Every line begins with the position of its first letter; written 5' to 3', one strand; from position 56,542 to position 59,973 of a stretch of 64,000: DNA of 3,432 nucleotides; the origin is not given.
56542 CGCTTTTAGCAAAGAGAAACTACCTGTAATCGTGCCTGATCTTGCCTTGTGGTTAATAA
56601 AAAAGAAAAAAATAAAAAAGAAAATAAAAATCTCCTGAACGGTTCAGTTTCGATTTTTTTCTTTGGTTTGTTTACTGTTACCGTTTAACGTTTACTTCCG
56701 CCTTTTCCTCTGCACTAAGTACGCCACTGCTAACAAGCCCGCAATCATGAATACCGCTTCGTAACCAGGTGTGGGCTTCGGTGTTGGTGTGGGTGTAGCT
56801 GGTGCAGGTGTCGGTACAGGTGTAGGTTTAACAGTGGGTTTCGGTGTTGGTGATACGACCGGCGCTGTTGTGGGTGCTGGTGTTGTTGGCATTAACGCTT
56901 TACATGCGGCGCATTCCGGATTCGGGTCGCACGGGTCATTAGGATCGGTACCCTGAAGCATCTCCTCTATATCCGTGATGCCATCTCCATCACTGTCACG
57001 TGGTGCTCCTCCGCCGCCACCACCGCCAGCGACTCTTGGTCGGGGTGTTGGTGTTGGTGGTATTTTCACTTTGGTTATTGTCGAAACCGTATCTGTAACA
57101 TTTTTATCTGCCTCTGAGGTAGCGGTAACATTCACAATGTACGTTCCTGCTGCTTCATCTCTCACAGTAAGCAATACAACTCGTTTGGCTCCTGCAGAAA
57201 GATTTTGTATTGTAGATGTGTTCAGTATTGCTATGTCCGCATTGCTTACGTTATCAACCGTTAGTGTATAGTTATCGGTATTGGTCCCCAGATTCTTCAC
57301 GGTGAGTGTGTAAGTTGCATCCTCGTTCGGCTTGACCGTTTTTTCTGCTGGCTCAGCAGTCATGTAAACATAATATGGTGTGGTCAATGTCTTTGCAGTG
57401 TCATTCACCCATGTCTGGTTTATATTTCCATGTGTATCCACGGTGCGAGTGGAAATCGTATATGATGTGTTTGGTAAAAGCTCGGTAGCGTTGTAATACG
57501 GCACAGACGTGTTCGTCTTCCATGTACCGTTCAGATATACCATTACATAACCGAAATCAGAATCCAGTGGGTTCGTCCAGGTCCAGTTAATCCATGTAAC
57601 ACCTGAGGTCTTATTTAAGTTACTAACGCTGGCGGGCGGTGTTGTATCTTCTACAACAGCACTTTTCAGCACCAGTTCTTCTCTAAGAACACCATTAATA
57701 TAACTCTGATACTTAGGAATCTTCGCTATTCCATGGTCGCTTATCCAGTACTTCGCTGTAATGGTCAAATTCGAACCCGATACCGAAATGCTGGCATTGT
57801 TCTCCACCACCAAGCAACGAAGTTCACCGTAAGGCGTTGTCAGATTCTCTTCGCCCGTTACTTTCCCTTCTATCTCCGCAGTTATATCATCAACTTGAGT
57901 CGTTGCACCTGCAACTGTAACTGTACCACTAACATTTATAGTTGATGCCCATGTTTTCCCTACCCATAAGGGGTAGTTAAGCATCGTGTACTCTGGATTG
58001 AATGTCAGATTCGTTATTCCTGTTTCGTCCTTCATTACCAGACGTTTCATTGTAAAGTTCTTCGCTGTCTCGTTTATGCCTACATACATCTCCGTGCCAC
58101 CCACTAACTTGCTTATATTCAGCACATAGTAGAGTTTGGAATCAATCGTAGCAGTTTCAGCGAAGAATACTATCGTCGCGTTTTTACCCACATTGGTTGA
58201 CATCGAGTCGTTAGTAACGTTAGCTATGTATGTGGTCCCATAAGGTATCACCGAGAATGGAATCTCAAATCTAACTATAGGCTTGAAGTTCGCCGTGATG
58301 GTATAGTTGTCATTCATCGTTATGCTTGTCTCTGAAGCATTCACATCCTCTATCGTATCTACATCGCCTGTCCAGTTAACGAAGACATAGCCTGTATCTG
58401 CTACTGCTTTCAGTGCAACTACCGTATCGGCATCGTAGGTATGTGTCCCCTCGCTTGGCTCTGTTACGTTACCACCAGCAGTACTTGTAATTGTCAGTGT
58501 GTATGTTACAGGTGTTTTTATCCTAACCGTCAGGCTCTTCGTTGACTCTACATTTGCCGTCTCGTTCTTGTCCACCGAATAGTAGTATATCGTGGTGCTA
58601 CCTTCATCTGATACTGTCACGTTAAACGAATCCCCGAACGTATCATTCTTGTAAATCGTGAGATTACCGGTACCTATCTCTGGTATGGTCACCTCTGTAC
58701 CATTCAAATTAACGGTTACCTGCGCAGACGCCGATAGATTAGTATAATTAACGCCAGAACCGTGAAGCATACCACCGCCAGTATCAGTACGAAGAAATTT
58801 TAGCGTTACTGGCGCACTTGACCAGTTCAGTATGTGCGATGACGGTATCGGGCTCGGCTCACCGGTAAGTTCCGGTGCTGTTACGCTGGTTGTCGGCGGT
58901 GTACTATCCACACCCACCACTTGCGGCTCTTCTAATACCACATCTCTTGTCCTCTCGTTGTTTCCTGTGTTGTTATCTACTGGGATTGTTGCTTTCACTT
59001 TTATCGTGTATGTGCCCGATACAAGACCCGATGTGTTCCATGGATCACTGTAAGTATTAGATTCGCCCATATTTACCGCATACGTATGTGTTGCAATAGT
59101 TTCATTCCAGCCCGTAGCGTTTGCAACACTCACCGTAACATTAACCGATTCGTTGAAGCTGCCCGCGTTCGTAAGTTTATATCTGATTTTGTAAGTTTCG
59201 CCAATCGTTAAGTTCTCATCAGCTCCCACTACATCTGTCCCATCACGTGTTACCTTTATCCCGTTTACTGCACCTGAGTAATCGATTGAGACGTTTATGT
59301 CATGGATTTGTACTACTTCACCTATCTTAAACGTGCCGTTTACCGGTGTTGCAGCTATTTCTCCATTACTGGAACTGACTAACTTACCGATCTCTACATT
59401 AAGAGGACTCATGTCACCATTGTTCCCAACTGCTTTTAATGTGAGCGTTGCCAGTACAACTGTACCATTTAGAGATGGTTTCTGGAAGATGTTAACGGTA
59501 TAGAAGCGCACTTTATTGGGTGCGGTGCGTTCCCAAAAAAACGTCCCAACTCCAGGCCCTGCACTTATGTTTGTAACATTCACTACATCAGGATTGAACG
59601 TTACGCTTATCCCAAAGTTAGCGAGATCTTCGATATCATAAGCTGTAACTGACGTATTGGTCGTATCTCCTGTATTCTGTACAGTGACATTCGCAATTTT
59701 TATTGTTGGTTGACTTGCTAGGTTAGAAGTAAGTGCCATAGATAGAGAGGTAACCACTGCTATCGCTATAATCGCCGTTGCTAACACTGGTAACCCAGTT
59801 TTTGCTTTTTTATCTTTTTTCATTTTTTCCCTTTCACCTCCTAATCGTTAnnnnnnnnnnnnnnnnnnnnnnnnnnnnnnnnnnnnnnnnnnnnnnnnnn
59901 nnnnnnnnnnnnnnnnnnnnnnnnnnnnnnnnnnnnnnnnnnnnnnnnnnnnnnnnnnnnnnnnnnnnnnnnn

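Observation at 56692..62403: Archaeal cohesin-dockerin surface-display locus: one anchored cohesin protein preceded by two dockerin-bearing proteins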

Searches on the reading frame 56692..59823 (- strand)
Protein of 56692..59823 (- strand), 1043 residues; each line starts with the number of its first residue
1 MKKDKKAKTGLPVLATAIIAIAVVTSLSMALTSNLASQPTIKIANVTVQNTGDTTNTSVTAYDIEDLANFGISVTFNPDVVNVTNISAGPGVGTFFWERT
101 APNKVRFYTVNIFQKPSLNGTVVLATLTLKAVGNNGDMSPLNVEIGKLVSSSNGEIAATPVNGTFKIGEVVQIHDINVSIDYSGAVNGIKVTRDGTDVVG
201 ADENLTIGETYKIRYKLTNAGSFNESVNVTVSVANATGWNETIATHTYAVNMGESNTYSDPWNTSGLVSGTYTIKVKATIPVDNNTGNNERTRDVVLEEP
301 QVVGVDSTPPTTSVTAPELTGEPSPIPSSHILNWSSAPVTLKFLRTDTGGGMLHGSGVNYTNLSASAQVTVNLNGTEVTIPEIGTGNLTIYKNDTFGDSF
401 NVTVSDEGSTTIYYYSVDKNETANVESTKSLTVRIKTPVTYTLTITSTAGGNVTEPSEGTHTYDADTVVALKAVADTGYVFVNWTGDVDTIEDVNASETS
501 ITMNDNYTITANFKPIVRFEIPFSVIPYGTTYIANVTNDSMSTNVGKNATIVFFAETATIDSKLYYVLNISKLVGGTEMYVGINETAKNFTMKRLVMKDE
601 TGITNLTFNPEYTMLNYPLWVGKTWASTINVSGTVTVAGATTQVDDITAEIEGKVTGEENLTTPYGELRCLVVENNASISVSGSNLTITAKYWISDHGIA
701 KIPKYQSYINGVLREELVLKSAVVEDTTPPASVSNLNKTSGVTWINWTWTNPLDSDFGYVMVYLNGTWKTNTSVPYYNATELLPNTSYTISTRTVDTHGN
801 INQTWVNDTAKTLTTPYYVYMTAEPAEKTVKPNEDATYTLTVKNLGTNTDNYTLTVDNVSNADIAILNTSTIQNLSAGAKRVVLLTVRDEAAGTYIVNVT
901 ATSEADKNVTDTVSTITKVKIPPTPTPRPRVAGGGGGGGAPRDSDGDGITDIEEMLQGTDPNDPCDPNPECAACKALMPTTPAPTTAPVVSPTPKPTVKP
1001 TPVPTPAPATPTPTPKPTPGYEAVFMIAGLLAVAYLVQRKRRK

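Call 3: search_protein_families(library=pfam, proteins=[window:56692-59823:-], max_evalue=0.1)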
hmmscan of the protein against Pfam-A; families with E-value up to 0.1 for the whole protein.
window:56692-59823:- (1043 aa): 7 families
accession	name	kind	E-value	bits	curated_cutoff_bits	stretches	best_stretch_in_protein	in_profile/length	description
PF18998.6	Flg_new_2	-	5e-16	58.9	23.6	1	441-516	1-72/73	Divergent InlB B-repeat domain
PF18884.5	TSP3_bac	-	5.2e-07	29.8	25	1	943-964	1-22/22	Bacterial TSP3 repeat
PF21347.3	DUF3108_like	-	0.0009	19.6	27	1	602-696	80-177/199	DUF3108-like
PF18204.6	PGF-CTERM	-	0.0016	18.8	18.8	1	1018-1040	1-23/23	PGF-CTERM motif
PF12690.13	BsuPI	-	0.0025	18.2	22.9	0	245-276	63-94/101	Intracellular proteinase inhibitor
PF08762.16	CRPV_capsid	-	0.004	17.3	22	1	745-814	103-172/199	CRPV capsid protein like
PF00717.28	Peptidase_S24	-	0.049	13.8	23.3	0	522-571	25-74/116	Peptidase S24-like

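Call 4: search_protein_families(library=ncbifam, proteins=[window:56692-59823:-], max_evalue=0.1)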
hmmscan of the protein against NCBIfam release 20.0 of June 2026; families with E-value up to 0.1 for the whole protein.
window:56692-59823:- (1043 aa): 3 families
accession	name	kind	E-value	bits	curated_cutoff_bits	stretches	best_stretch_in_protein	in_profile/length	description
TIGR02543.1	List_Bact_rpt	repeat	8.2e-05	22.9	20.95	1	477-516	4-43/44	TIGR02543 family repeat protein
NF047446.1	barrel_OmpL47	domain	0.0041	17.6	40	1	401-435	36-68/68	OmpL47-type beta-barrel domain-containing protein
TIGR04126.1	PGF_CTERM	domain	0.015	15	24.5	1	1014-1041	1-28/28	PGF-CTERM sorting domain-containing protein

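Call 32: find_related_loci(query=window:56692-59823:-, collection=genome_contigs, flank=10000)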
Query window:56692-59823:- (1043 aa) in genome_contigs; peptide patterns used: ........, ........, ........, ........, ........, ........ (x = any residue, [..] = any of these).
195 stretches matched a pattern; 70 encode a relative of the query (tblastn E <= 1e-3); 67 distinct loci.
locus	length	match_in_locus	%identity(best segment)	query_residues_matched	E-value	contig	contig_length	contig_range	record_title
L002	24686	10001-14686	56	1-1042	8e-111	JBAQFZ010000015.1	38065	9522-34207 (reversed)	MAG: Halobacteriota archaeon isolate MFD06995_ilm_asm_bin17 k127_103647, whole genome shotgun sequence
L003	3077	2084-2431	62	726-842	2e-34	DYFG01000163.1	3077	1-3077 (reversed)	MAG TPA_asm: Nitrosotalea sp. isolate BE2011_44_29 Afr_mines_BE2011_4460_length_3077_cov_12_853739, whole genome shotgun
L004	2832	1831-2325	48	724-894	7e-34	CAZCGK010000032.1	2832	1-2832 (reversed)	MAG TPA_asm: uncultured archaeon isolate binchicken_co6_226 genome assembly, contig: NODE_51265_length_2832_cov_5.618293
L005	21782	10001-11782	36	706-1041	5e-33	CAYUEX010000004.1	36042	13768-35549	MAG TPA_asm: uncultured Halobacteria archaeon isolate binchicken_co332_136 genome assembly, contig: NODE_96_length_36042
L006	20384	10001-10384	52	690-813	3e-31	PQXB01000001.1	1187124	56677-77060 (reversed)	MAG: Candidatus Methanophagaceae archaeon isolate G37ANME1 NODE_1_length_1187124_cov_56.3543, whole genome shotgun seque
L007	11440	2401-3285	64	717-829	2e-30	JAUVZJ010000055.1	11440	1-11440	MAG: Methanophagales archaeon isolate CSMAG_1265 CSMAG_1265_k141_993675_length_11440_cov_145.9444, whole genome shotgun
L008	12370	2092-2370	61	720-812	4e-30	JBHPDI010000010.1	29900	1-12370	Halobacteriota archaeon isolate SAG AM-311-A10 NODE_10_length_29900_cov_28.511912, whole genome shotgun sequence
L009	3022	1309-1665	51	698-816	4e-30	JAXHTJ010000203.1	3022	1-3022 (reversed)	MAG: Halobacteriota archaeon isolate MAG21_tar_biofilm MAG21_205, whole genome shotgun sequence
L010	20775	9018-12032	61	713-905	9e-30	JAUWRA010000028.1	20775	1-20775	MAG: Methanosarcinales archaeon isolate CSMAG_2516 CSMAG_2516_k141_153185_length_20775_cov_111.8817, whole genome shotgu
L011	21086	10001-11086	62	720-816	3e-29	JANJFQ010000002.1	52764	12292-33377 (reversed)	MAG: Methanophagales archaeon isolate Hel0.bin107 Hel0_ANME-1_NODE_640_length_52764_cov_4.216825, whole genome shotgun s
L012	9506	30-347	61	712-812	2e-29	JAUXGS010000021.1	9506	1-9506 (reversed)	MAG: Methanosarcinales archaeon isolate CSMAG_2935 CSMAG_2935_k117_1147084_length_9506_cov_25.4742, whole genome shotgun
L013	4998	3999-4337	54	705-816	3e-29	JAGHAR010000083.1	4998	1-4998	MAG: Candidatus Iainarchaeum archaeon isolate AUK235 PB_MBMC_189_c_000000000135, whole genome shotgun sequence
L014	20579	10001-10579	58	706-812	2e-28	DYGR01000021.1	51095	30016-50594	MAG TPA_asm: Candidatus Methanoperedens nitroreducens isolate BE2012_43_12 Afr_mines_BE2012_375_length_51095_cov_5_14911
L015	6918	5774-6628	65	719-813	1e-28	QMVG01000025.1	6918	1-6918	MAG: Candidatus Micrarchaeota archaeon isolate B47_G15 B47_Guay15_scaffold_04061, whole genome shotgun sequence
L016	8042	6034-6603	40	650-813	1e-27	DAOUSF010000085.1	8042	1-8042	MAG TPA_asm: Methanosarcinales archaeon isolate CSMAG_539 CSMAG_539_k127_70513_length_8042_cov_15.0000, whole genome sho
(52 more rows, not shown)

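Call 53: search_solved_structures(query=window:56692-59823:-, max_evalue=0.01)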
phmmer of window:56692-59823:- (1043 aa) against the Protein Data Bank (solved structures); distinct sequences matched with E-value up to 0.01: 0.

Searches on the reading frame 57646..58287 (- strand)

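Call 5: search_protein_families(library=pfam, proteins=[window:57646-58287:-], max_evalue=10)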
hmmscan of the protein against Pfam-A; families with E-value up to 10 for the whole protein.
seq(214 aa): 4 families
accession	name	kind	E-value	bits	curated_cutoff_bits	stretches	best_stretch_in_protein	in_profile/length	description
PF21347.3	DUF3108_like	-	5.1e-05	23.7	27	1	87-184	77-177/199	DUF3108-like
PF11306.15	DUF3108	-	0.0013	19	26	1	137-184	141-186/209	Protein of unknown function (DUF3108)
PF00717.28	Peptidase_S24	-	0.0021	18.2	23.3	1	15-104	31-102/116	Peptidase S24-like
PF06715.18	Gp5_C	-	0.21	12.2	20.4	1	160-177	6-22/24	Gp5 C-terminal repeat (3 copies)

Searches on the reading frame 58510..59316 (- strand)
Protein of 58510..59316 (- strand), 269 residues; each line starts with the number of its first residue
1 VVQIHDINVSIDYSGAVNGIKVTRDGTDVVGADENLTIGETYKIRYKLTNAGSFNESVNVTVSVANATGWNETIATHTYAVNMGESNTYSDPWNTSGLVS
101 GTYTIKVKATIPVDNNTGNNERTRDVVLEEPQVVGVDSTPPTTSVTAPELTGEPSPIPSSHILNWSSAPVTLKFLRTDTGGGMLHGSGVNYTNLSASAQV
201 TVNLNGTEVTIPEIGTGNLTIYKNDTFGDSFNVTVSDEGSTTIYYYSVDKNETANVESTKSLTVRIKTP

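Call 5: search_protein_families(library=pfam, proteins=[window:58510-59316:-], max_evalue=10)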
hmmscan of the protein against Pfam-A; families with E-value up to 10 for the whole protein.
seq(269 aa): 7 families
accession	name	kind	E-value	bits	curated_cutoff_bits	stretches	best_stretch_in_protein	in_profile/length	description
PF12690.13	BsuPI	-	0.004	17.5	22.9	1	76-107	63-94/101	Intracellular proteinase inhibitor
PF14686.12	fn3_3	-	0.0053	17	24.4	1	186-242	13-73/75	Polysaccharide lyase family 4, domain II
PF11797.14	WxLIP_HBD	-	0.066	13.6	28.9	1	55-111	57-115/138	WxL Interacting Protein, host binding domain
PF08141.18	SspH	-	0.086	13.5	25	1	195-237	11-55/58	Small acid-soluble spore protein H family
PF07675.18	Cleaved_Adhesin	-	0.17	12.2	21.4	1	186-255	24-91/174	Cleaved Adhesin Domain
PF18962.6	Por_Secre_tail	-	0.45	11.3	27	1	56-109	18-64/75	Secretion system C-terminal sorting domain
PF13464.11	RodZ_C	-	0.47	10.9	23.9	1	233-266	10-43/72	RodZ C-terminal domain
